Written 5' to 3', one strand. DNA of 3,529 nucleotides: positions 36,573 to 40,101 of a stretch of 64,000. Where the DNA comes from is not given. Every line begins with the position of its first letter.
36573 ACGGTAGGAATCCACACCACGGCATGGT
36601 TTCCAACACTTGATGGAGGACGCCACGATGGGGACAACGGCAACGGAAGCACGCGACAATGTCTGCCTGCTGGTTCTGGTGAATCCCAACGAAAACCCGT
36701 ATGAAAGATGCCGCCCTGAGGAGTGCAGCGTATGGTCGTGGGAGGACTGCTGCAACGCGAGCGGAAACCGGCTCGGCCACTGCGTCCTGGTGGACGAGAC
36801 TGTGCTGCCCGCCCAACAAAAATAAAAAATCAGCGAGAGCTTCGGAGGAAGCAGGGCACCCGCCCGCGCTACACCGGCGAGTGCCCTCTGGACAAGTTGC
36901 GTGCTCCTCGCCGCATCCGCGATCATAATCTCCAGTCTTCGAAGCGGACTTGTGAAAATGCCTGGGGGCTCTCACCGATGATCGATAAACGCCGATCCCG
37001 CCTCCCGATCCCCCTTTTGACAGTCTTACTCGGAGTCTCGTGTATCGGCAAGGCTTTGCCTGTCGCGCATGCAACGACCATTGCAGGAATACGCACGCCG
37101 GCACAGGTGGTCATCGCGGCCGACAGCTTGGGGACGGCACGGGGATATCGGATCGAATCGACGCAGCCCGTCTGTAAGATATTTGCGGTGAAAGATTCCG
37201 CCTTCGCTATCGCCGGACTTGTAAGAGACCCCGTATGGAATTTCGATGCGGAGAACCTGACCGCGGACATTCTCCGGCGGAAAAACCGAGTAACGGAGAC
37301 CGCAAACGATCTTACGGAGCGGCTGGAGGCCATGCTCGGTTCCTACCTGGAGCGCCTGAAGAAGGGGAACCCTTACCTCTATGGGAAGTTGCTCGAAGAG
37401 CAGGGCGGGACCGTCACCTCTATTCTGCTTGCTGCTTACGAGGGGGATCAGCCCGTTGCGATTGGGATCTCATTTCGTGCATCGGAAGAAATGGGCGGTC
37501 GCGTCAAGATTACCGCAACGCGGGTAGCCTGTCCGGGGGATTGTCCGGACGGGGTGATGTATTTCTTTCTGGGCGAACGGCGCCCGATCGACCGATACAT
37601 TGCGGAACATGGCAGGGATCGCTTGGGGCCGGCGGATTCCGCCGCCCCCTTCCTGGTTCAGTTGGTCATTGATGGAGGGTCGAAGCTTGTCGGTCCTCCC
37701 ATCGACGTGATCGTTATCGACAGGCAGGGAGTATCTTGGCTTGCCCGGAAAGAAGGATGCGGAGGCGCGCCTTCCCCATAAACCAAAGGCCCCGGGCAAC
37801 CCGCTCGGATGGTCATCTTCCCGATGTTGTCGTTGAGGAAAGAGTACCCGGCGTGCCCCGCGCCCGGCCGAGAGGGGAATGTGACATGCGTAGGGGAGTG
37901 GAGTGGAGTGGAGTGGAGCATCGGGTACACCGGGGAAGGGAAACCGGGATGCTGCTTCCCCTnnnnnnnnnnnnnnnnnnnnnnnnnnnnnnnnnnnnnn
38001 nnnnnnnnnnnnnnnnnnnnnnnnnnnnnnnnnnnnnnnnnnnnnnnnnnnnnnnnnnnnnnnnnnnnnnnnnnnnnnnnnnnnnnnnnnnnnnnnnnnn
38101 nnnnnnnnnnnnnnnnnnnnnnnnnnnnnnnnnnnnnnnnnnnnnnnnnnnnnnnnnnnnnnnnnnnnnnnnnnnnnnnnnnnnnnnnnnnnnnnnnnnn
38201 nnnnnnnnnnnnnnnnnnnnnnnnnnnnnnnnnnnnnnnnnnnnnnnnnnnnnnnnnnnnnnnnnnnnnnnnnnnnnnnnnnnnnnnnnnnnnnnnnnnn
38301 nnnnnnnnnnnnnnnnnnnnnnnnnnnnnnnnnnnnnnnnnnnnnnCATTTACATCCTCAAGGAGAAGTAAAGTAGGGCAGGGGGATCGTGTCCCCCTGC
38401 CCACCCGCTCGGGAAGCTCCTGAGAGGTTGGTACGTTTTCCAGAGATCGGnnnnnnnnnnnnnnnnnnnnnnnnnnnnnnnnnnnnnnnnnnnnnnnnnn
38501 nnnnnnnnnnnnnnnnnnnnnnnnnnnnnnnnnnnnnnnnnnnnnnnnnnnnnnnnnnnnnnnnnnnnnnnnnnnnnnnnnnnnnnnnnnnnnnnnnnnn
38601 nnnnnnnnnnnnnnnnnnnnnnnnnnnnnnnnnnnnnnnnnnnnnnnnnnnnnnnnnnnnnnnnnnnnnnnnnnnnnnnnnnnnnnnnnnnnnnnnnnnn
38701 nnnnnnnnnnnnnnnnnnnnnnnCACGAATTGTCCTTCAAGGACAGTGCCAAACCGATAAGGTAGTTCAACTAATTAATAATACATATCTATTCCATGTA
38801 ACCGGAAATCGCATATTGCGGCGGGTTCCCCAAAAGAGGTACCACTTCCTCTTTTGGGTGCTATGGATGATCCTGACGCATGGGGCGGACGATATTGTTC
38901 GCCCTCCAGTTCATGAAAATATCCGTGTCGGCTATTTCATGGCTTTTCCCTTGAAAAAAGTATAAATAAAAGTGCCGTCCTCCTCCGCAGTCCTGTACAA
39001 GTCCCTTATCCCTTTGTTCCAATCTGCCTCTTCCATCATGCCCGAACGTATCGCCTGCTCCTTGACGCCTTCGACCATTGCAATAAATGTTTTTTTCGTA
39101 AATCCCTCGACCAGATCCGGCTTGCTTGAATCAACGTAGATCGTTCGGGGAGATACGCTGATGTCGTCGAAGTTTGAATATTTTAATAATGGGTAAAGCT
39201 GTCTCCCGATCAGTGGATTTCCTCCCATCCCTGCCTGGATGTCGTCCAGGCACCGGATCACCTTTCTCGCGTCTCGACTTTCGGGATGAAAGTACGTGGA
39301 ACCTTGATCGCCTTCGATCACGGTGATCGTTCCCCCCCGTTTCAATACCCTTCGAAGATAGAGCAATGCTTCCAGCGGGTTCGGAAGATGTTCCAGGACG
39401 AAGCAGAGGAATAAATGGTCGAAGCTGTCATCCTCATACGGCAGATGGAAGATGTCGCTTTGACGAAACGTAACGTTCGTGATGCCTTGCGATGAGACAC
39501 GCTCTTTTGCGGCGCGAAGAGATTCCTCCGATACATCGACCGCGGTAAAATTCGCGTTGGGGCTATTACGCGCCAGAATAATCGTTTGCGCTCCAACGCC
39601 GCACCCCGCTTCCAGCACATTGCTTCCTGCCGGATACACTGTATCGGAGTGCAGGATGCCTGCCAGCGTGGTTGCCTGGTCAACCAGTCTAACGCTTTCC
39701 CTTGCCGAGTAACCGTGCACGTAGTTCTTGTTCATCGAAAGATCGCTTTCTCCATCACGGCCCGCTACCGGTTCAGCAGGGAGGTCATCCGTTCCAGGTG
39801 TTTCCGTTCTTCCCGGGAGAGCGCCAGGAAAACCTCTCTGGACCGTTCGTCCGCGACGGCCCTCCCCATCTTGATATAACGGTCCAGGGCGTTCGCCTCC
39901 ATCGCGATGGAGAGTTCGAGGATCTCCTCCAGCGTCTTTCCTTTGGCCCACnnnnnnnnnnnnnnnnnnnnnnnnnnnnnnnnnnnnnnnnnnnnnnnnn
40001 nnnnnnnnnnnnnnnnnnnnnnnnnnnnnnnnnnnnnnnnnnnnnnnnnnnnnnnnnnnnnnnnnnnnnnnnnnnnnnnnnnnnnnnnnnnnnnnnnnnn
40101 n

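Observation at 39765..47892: Candidate sulfur/selenium-relay island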

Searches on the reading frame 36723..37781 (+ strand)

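Call 23: search_protein_families(library=pfam, proteins=[window:36723-37781:+], max_evalue=0.001)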
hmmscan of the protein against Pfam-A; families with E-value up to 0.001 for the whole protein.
window:36723-37781:+ (352 aa): 1 family
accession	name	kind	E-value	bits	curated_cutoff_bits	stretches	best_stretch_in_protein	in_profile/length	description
PF00227.31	Proteasome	-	0.0002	21.5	22.4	1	114-169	1-56/189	Proteasome subunit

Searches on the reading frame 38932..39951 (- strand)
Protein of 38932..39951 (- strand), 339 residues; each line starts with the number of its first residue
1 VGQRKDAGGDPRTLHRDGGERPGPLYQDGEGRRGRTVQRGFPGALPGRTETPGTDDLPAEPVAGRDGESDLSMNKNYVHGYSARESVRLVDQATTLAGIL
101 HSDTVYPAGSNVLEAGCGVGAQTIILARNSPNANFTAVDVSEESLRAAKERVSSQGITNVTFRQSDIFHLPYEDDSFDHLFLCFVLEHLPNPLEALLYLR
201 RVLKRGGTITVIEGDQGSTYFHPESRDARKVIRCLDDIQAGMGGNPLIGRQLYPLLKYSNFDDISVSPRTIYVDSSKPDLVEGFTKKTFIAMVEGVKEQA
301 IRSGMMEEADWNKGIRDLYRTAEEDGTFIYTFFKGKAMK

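Call 6: search_protein_families(library=pfam, proteins=[window:38932-39951:-], max_evalue=0.01)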
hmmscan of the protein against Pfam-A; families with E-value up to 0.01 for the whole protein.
window:38932-39951:- (339 aa): 16 families
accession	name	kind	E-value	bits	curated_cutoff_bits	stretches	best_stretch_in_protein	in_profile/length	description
PF13847.12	Methyltransf_31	-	9e-26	90.7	27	1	109-221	4-119/145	Methyltransferase domain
PF08241.18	Methyltransf_11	-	5.5e-24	85.1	21.2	1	113-209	1-93/95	Methyltransferase domain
PF13649.12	Methyltransf_25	-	1.4e-22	80.6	27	1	112-207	1-97/97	Methyltransferase domain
PF08242.18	Methyltransf_12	-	1e-18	68.3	30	1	113-209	1-98/98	Methyltransferase domain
PF01209.24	Ubie_methyltran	-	1.9e-16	60.5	20.1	1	108-215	47-155/233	ubiE/COQ5 methyltransferase family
PF13489.12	Methyltransf_23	-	4.1e-11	43.3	27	1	107-224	21-124/164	Methyltransferase domain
PF05175.20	MTS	-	1.4e-08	35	23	1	91-179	17-101/170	Methyltransferase small domain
PF02390.23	Methyltransf_4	-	8.7e-08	32.3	24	1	111-184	4-80/173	Putative methyltransferase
PF01135.25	PCMT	-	6.9e-05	23.1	20.3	1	108-193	73-159/210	Protein-L-isoaspartate(D-aspartate) O-methyltransferase (PCMT)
PF08003.17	Methyltransf_9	-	0.00058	19.4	23.8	1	111-228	118-237/315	Protein of unknown function (DUF1698)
PF05401.17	NodS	-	0.00064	20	24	1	110-189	45-119/201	Nodulation protein S (NodS)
PF00891.24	Methyltransf_2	-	0.00092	19.1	22.3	1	111-213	65-166/210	O-methyltransferase domain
PF10017.15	Methyltransf_33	-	0.0043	16.6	23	1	108-154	61-110/304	Histidine-specific methyltransferase, SAM-dependent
PF08704.16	GCD14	-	0.0046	17.1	26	1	108-208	40-140/247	tRNA methyltransferase complex GCD14 subunit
PF02353.26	CMAS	-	0.0064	16.3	27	1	108-166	62-120/273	Mycolic acid cyclopropane synthetase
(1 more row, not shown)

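Call 7: search_protein_families(library=ncbifam, proteins=[window:38932-39951:-], max_evalue=0.01)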
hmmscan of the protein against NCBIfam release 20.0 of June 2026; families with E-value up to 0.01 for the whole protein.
window:38932-39951:- (339 aa): 64 families (the best 25 are shown)
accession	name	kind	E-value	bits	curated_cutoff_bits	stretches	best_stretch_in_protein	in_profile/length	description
NF001243.0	PRK00216.1-4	equivalog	1.8e-17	63.5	235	1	108-217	47-157/237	demethylmenaquinone methyltransferase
TIGR01934.1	MenG_MenH_UbiE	subfamily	5.5e-17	61.8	158.35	1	108-216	39-146/223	ubiquinone/menaquinone biosynthesis methyltransferase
TIGR02752.1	MenG_heptapren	equivalog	2.8e-16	59.8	419.85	1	108-217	45-155/231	demethylmenaquinone methyltransferase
NF001244.0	PRK00216.1-5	equivalog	3.1e-16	59.4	216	1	109-216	49-158/236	bifunctional demethylmenaquinone methyltransferase/2-methoxy-6-polyprenyl-1,4-benzoquinol methylase UbiE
TIGR02072.1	BioC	equivalog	6.2e-14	52.4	184.95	1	109-209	35-130/244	malonyl-ACP O-methyltransferase BioC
NF041536.1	ArsM_DUF2284_UU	exception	8.3e-14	50.8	575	1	107-213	75-182/459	arsenite methyltransferase/DUF2284 domain selenoprotein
NF045667.1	MTase_DVU1556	equivalog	1.9e-13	50.4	155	1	89-211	10-119/213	DVU_1556 family methyltransferase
NF043040.1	corrin_prot_MT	hypoth_equivalog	5.7e-13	48.8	180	1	106-212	39-148/216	corrinoid protein-associated methyltransferase CpaM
NF047649.1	MTase_UXPK_star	exception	1.2e-12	47.5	460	1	105-211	75-181/283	methyltransferase/UXPK-star double selenoprotein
NF041537.1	ArsM_AhpD_UU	exception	1.9e-12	46.7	510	1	108-275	76-236/345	arsenite methyltransferase/AhpD domain selenoprotein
NF008823.0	PRK11873.1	subfamily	3.7e-12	46.3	263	1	108-211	77-181/272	arsenite methyltransferase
NF001241.0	PRK00216.1-2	equivalog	1.1e-11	44.8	327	1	108-214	51-150/231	demethylmenaquinone methyltransferase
NF001240.0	PRK00216.1-1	equivalog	1.1e-11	44.3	378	1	108-214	63-171/251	bifunctional demethylmenaquinone methyltransferase/2-methoxy-6-polyprenyl-1,4-benzoquinol methylase UbiE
TIGR01983.1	UbiG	equivalog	1.4e-11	44.1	102.95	1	106-210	47-150/228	bifunctional 2-polyprenyl-6-hydroxyphenol methylase/3-demethylubiquinol 3-O-methyltransferase UbiG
NF001242.0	PRK00216.1-3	equivalog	8.5e-11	41.7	351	1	110-213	72-177/258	bifunctional demethylmenaquinone methyltransferase/2-methoxy-6-polyprenyl-1,4-benzoquinol methylase UbiE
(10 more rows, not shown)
